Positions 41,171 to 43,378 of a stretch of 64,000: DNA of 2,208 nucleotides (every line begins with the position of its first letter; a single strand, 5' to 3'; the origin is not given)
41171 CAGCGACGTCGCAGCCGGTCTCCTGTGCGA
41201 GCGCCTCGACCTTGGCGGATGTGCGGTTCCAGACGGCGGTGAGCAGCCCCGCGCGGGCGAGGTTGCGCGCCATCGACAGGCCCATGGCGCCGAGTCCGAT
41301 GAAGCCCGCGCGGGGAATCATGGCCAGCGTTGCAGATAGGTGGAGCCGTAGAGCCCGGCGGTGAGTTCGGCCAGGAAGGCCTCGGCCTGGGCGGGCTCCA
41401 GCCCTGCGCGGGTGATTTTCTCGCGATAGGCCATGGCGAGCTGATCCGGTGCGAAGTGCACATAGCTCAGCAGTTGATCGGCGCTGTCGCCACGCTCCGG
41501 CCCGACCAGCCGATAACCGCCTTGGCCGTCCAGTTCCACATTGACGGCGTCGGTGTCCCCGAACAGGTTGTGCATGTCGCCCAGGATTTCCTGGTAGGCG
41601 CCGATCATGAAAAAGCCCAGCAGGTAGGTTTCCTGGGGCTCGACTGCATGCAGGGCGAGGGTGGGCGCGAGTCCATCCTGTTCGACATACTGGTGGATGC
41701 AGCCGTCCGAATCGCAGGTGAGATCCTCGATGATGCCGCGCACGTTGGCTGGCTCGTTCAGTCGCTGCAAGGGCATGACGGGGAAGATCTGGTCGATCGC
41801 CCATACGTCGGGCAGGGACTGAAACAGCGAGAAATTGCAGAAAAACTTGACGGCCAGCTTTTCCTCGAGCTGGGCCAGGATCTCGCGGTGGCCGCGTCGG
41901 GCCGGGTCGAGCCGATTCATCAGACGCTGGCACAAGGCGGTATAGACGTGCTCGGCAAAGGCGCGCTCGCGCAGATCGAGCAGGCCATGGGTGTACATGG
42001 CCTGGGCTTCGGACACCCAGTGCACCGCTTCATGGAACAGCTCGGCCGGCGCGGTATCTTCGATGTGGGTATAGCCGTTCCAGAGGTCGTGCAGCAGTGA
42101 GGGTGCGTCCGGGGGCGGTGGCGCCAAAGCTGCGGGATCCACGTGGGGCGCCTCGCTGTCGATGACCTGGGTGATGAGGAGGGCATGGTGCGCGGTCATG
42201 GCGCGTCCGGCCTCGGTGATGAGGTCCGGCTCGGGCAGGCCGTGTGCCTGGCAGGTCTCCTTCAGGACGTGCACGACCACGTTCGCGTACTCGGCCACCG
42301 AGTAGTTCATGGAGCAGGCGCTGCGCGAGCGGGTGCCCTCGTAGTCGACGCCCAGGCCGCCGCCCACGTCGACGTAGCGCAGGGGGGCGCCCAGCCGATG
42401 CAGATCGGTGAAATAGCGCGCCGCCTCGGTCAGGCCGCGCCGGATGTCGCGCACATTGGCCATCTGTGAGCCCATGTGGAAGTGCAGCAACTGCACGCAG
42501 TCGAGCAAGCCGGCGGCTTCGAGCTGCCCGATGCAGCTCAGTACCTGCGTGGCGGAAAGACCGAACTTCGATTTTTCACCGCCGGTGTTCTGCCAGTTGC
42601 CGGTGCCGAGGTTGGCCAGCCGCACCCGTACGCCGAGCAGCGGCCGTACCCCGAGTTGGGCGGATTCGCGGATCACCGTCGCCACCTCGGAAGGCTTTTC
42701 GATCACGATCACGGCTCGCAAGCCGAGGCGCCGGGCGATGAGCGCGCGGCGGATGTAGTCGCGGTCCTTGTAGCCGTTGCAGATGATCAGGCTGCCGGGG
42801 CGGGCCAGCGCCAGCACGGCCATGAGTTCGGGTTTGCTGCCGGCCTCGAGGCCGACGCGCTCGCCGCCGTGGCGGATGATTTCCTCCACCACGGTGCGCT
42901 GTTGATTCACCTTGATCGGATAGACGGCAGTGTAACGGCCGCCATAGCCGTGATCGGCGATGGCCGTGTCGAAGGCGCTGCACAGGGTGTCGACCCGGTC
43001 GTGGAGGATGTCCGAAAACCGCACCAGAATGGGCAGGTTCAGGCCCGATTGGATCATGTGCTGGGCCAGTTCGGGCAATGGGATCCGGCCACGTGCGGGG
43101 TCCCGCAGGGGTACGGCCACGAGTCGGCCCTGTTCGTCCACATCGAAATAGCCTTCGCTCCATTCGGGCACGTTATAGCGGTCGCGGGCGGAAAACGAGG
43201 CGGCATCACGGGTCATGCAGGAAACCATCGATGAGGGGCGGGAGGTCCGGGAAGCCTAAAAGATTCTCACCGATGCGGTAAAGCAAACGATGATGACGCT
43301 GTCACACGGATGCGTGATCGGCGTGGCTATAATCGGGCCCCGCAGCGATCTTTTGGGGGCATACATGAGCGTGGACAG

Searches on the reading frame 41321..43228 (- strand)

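Call 40: search_protein_families(library=pfam, proteins=[window:41321-43228:-], max_evalue=0.00001)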
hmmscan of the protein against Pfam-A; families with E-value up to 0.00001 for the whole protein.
window:41321-43228:- (636 aa): 3 families
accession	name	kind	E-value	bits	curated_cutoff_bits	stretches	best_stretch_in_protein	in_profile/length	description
PF02784.22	Orn_Arg_deC_N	-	2.7e-42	145.3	23.4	1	96-346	16-247/247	Pyridoxal-dependent decarboxylase, pyridoxal binding domain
PF17810.6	Arg_decarb_HB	-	1.1e-26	93.4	23.3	1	373-455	2-84/84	Arginine decarboxylase helical bundle domain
PF17944.6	Arg_decarbox_C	-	1.4e-12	48.3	23.3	1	584-632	2-51/51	Arginine decarboxylase C-terminal helical extension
